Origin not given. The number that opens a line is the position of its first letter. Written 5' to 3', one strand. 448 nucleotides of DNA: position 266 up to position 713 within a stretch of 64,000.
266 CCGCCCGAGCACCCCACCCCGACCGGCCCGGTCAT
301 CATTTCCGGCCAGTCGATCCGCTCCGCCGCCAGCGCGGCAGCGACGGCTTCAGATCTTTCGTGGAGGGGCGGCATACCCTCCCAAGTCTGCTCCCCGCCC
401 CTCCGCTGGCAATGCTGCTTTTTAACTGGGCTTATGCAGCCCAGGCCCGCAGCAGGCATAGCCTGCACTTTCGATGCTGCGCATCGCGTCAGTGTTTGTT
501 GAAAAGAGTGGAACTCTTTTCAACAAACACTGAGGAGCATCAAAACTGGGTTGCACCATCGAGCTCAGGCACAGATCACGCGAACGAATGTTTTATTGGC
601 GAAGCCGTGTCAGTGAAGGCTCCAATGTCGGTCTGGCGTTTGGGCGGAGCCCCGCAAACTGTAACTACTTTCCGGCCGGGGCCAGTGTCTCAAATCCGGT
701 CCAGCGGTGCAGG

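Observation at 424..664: ~240-bp structured element with a conserved scaffold but an exchanged long perfect hairpin (second copy at 63761-64000)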

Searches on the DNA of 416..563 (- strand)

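Call 80: search_dna_similar(query=window:416-563:-, collection=plasmids, mode=distant, max_evalue=0.001, max_rows=5)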
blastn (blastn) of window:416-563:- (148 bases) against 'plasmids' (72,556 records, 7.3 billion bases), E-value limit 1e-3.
No match.

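Call 81: search_dna_similar(query=window:416-563:-, collection=phages, mode=distant, max_evalue=0.001, max_rows=5)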
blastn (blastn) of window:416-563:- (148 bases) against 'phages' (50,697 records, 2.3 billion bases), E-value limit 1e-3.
No match.
